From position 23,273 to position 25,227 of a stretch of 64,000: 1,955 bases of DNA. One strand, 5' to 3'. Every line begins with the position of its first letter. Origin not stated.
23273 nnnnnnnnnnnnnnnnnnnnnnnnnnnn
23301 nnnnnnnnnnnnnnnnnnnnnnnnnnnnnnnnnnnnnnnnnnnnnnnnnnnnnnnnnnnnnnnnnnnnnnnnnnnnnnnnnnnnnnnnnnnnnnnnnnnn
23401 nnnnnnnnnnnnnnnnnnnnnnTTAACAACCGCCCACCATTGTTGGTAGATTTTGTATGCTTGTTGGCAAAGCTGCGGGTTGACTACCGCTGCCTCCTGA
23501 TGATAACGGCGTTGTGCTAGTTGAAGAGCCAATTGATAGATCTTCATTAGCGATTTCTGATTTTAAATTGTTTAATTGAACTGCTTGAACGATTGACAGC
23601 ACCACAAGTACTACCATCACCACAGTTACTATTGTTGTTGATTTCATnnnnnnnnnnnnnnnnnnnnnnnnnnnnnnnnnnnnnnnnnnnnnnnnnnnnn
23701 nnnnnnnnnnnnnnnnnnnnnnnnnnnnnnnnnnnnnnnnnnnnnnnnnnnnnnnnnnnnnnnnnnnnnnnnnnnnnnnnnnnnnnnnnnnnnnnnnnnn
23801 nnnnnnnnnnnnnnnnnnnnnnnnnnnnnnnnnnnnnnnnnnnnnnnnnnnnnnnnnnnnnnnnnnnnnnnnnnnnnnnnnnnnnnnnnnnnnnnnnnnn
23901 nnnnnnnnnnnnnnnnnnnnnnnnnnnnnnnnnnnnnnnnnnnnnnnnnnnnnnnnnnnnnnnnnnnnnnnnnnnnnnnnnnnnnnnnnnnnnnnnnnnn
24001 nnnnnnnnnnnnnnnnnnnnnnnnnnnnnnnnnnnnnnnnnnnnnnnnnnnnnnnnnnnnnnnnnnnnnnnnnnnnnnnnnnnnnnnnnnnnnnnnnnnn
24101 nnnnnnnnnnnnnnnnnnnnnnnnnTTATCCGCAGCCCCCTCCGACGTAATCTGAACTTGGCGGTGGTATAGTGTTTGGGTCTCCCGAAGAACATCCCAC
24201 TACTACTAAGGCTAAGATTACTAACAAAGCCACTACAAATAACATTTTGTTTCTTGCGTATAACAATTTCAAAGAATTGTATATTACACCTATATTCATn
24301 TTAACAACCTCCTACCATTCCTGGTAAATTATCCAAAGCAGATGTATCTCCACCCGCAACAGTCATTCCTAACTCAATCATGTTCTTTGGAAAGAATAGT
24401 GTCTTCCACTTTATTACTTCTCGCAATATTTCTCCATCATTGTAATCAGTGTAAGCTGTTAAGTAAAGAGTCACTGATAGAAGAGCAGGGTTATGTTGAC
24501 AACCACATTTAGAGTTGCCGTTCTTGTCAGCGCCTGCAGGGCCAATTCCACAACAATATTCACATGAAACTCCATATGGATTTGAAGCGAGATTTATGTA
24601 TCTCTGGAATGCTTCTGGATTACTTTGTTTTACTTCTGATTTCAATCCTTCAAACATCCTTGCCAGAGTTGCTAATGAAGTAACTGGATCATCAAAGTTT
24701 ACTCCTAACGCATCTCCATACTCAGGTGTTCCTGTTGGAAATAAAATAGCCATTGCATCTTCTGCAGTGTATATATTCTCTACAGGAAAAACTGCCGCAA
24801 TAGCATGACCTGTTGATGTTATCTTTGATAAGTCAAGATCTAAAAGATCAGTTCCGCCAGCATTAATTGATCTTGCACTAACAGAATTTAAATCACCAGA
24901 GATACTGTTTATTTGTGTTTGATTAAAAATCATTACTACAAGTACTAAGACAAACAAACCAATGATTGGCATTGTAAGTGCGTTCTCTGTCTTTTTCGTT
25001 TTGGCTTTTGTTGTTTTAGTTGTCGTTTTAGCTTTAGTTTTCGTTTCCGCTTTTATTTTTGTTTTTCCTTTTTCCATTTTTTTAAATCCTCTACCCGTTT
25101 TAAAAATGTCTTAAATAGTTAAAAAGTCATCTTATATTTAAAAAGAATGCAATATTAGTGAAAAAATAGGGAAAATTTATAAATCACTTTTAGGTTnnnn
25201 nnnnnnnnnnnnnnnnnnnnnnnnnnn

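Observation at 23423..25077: Shared C-terminal tail (NLPxM)VGGC-COOH on three adjacent anchored proteins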

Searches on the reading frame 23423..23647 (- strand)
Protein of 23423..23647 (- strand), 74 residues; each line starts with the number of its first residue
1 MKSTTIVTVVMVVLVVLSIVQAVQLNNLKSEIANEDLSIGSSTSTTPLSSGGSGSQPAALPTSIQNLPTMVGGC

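Call 3: search_protein_families(library=pfam, proteins=[window:23423-23647:-], max_evalue=0.1)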
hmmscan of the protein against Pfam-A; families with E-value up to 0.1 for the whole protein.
window:23423-23647:- (74 aa): 0 families

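Call 4: search_protein_families(library=ncbifam, proteins=[window:23423-23647:-], max_evalue=0.1)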
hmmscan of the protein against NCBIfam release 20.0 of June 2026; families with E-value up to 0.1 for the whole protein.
window:23423-23647:- (74 aa): 0 families

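Call 48: find_homologous_proteins(query=window:23423-23647:-, max_evalue=0.001)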
Query window:23423-23647:- (74 aa): 4 proteins with E <= 0.001 among 8 candidates.
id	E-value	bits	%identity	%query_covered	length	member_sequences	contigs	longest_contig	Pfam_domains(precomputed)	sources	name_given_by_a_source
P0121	2.2e-35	136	99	100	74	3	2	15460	-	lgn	-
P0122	4.9e-15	72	63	73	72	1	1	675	-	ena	-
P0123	3.6e-11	60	49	100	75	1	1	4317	-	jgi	-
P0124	8.2e-9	53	47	100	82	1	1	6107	-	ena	-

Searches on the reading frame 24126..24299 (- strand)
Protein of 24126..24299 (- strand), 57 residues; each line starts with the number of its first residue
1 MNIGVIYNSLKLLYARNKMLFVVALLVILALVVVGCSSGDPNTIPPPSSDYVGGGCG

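Call 3: search_protein_families(library=pfam, proteins=[window:24126-24299:-], max_evalue=0.1)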
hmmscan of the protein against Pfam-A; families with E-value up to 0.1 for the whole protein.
window:24126-24299:- (57 aa): 1 family
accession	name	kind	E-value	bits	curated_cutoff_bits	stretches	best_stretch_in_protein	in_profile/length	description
PF11057.13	Cortexin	-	0.099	13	25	1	16-37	23-44/76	Cortexin of kidney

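Call 4: search_protein_families(library=ncbifam, proteins=[window:24126-24299:-], max_evalue=0.1)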
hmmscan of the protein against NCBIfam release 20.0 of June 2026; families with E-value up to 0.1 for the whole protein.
window:24126-24299:- (57 aa): 3 families
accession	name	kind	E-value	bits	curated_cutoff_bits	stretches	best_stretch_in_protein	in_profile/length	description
NF051869.1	StalkProtStpX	equivalog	0.0013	18.1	450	1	14-51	2-39/516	stalk-specific protein StpX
NF058595.1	invert_tail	domain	0.0023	18.2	37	1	16-47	52-82/113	lipo-invert putative C-terminal anchoring domain-containing protein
NF033216.1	lipo_YgdI_YgdR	subfamily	0.083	12.8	42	0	18-38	1-21/71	YgdI/YgdR family lipoprotein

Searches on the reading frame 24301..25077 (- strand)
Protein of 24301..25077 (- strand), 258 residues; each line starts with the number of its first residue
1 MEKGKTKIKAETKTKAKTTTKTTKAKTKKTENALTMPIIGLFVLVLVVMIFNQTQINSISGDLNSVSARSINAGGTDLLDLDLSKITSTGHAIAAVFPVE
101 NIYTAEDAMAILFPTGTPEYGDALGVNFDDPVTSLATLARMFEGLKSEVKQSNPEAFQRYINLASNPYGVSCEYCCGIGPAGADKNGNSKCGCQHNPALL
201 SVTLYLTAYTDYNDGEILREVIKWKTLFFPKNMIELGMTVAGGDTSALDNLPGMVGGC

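Call 3: search_protein_families(library=pfam, proteins=[window:24301-25077:-], max_evalue=0.1)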
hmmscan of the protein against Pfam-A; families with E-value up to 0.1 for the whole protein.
window:24301-25077:- (258 aa): 2 families
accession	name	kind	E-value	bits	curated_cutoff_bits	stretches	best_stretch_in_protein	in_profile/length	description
PF07672.19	MFS_Mycoplasma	-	0.033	14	24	1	9-61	96-150/297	Mycoplasma MFS transporter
PF06781.17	CrgA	-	0.064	13.9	24.8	0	1-54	1-55/89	Cell division protein CrgA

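Call 4: search_protein_families(library=ncbifam, proteins=[window:24301-25077:-], max_evalue=0.1)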
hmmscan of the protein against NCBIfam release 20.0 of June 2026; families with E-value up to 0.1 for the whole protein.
window:24301-25077:- (258 aa): 2 families
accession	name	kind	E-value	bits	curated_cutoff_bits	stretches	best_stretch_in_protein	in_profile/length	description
TIGR03927.1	T7SS_EssA_Firm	equivalog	0.04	13.8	32.45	1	13-52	105-144/151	type VII secretion protein EssA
NF045974.1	conju_CD1108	subfamily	0.05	13.4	100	1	7-80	28-100/190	CD1108 family mobile element protein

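Call 5: find_homologous_proteins(query=window:24301-25077:-, max_evalue=0.001)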
Query window:24301-25077:- (258 aa): 955 proteins with E <= 0.001 among 2056 candidates; the best 120 are listed.
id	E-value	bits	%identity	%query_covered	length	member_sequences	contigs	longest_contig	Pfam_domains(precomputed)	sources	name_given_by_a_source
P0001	6.2e-165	565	98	100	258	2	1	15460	-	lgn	-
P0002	7.4e-115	401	73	88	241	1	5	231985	-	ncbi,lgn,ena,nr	ncbi:MAG: hypothetical protein ISS25_00075 [Nanoarchaeota archaeon]|nr:hypothetical protein [DPANN g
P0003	2.2e-113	396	74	88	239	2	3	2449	-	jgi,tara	jgi:hypothetical protein|tara:strand:- start:403 stop:1122 length:720 start_codon:yes stop_codon:yes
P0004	3.9e-112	392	76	88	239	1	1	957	-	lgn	-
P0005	5.8e-110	385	71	93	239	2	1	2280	-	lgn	-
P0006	2.9e-108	379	71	89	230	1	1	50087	-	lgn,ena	-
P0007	9.0e-108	377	68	95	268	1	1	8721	-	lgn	-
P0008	1.1e-107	377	71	88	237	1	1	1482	-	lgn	-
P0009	1.5e-106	373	66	97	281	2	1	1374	-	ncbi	-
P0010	3.7e-104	366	66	92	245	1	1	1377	-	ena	-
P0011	8.8e-104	364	64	97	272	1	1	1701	-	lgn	-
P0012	2.8e-103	363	63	95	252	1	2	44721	-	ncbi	-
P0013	3.4e-103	362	67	87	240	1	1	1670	-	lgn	-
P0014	8.1e-103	361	65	95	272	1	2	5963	-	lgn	-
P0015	1.3e-102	360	67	92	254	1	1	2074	-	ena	-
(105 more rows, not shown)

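Call 23: predict_structure(alignment_id=A1)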
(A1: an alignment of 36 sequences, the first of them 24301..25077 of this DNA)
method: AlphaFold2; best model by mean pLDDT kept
length: 258 residues; sequences in the alignment: 36
mean_pLDDT: 81.1   pTM: 0.70
mean pLDDT of the five models: 81.1, 81.0, 80.0, 79.3, 78.7
residues with pLDDT >= 90: 121; 70-90: 73; 50-70: 38; < 50: 26
segments of 3 or more residues with pLDDT < 50: 17-20, 63-74
pLDDT, mean of each block of 10 residues (from residue 1): 55 51 50 72 92 72 45 65 88 92 89 96 97 96 98 97 81 71 89 89 98 96 93 89 78 67
secondary structure, 60 per line:
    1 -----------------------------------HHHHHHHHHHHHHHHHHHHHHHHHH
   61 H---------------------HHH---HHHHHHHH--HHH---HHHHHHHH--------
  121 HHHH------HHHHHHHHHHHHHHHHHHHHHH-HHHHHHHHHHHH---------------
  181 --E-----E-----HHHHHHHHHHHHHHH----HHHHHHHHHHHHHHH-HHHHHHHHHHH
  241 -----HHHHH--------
elements in order: H36-61 H89-96 H105-112 H121-124 H131-152 H154-165 H195-209 H214-228 H230-240 H246-250

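Call 25: search_solved_structures(query=A1, max_evalue=10)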
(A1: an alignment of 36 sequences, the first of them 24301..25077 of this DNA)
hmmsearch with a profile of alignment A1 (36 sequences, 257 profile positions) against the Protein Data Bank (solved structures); distinct sequences matched with E-value up to 10: 0.

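Call 26: fold_search(model_id=the predicted structure, library=pdb)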
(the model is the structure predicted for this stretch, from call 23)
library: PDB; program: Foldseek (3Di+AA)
matches with E <= 10: 24; with E <= 0.001: 0
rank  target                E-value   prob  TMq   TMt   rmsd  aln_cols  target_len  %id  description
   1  8vlv_B                1.1e+00  0.08  0.13  0.08  15.0       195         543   15  Cryo-EM structure of human HGSNAT in inactive state (released 2024-06-26)
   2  5f4z_C                1.8e+00  0.03  0.11  0.08  13.9       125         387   15  The crystal structure of an epoxide hydrolase from Streptomyces carzinostaticus subsp. neocarzinostaticus (released 2016-02-17)
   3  8vlu_B                2.0e+00  0.06  0.13  0.08  15.2       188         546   12  Cryo-EM structure of human HGSNAT bound with CoA (released 2024-06-26)
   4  5f4z_B                2.0e+00  0.03  0.10  0.08  14.6       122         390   16  The crystal structure of an epoxide hydrolase from Streptomyces carzinostaticus subsp. neocarzinostaticus (released 2016-02-17)
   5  5f4z_A                2.1e+00  0.03  0.11  0.08  14.0       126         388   15  The crystal structure of an epoxide hydrolase from Streptomyces carzinostaticus subsp. neocarzinostaticus (released 2016-02-17)
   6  8vli_B                2.4e+00  0.03  0.13  0.08  15.4       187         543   14  Cryo-EM structure of human HGSNAT bound with CoA and product analog (released 2024-06-26)
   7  8vlv_A                2.5e+00  0.04  0.13  0.08  14.8       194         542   14  Cryo-EM structure of human HGSNAT in inactive state (released 2024-06-26)
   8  8vkj_B                3.2e+00  0.03  0.13  0.09  15.7       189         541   14  Cryo-EM structure of human HGSNAT bound with Acetyl-CoA (released 2024-06-26)
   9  8vkj_A                3.2e+00  0.03  0.12  0.08  16.2       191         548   15  Cryo-EM structure of human HGSNAT bound with Acetyl-CoA (released 2024-06-26)
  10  8vlg_B                4.2e+00  0.03  0.13  0.08  15.2       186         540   12  Cryo-EM structure of human HGSNAT bound with Acetyl-CoA and substrate analog (released 2024-06-26)
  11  8vlg_A                4.2e+00  0.03  0.12  0.08  16.2       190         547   14  Cryo-EM structure of human HGSNAT bound with Acetyl-CoA and substrate analog (released 2024-06-26)
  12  8vlu_A                4.4e+00  0.02  0.12  0.08  16.1       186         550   14  Cryo-EM structure of human HGSNAT bound with CoA (released 2024-06-26)
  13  2pmv_A                4.4e+00  0.02  0.13  0.11  17.4       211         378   12  Crystal Structure of Human Intrinsic Factor- Cobalamin Complex at 2.6 A Resolution (released 2007-10-30)
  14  8jkv_A                5.7e+00  0.02  0.13  0.08  14.3       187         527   14  membrane proteins (released 2024-05-22)
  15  1oxj                  6.0e+00  0.03  0.13  0.19  14.8       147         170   10  Crystal structure of the Smaug RNA binding domain (released 2003-07-08)
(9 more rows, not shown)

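Call 55: search_protein_representatives(alignment_id=A1)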
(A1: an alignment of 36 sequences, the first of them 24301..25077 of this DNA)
Query: 36 sequences, 257 profile positions. Proteins with E-value up to 0.001 (for the whole library): 278; up to 1e-10: 226; up to 1e-30: 50. The best 150 are listed.
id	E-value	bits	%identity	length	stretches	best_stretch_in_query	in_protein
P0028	4.5e-128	442.5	-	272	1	5-257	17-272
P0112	2.4e-116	404.1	-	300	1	8-257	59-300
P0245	6.0e-100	350.3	-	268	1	6-257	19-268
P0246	6.1e-86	304.4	-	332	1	17-257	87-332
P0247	6.9e-83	294.4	-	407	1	35-257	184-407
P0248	6.7e-80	284.6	-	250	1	28-257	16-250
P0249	1.3e-79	283.7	-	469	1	29-257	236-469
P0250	5.5e-79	281.6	-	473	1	22-257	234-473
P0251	2.4e-78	279.5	-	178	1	80-257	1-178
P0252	4.2e-76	272.2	-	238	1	69-257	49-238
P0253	9.6e-75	267.7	-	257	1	73-257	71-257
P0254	1.4e-74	267.1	-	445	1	43-257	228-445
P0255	2.1e-72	260.1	-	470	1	64-257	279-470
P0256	1.1e-71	257.7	-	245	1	31-257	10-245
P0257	1.0e-68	248.0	-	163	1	23-186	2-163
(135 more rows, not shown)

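Call 76: find_encoding_contigs(protein=P0001, flank=6000, max_places=2)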
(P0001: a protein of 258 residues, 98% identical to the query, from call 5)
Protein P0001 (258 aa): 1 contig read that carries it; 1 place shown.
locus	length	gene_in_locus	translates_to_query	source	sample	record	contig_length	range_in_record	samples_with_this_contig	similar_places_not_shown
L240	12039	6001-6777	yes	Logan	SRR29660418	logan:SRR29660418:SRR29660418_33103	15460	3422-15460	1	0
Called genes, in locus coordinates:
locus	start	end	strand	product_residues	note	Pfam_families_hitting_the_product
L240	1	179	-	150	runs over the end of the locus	PF00581:Rhodanese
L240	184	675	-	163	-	-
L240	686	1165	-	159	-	PF04214:DUF411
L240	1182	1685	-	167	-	-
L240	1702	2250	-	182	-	-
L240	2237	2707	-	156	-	-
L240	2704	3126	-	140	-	-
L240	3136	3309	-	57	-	-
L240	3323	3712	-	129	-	PF03625:DUF302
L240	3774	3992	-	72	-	-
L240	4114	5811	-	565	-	PF02743:dCache_1, PF05763:DUF835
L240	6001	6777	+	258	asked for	-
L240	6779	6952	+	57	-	-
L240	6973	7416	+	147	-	-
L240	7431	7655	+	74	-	-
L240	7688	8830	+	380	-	PF00085:Thioredoxin (faint), PF13192:Thioredoxin_3 (faint), PF13905:Thioredoxin_8 (faint)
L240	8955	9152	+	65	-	PF09360:zf-CDGSH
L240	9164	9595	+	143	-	PF13473:Cupredoxin_1, PF00116:COX2 (weak)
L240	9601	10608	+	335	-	PF02683:DsbD_TM, PF13386:DsbD_2 (weak)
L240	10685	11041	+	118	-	PF01638:HxlR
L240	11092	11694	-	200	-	PF00081:Sod_Fe_N, PF02777:Sod_Fe_C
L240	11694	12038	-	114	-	?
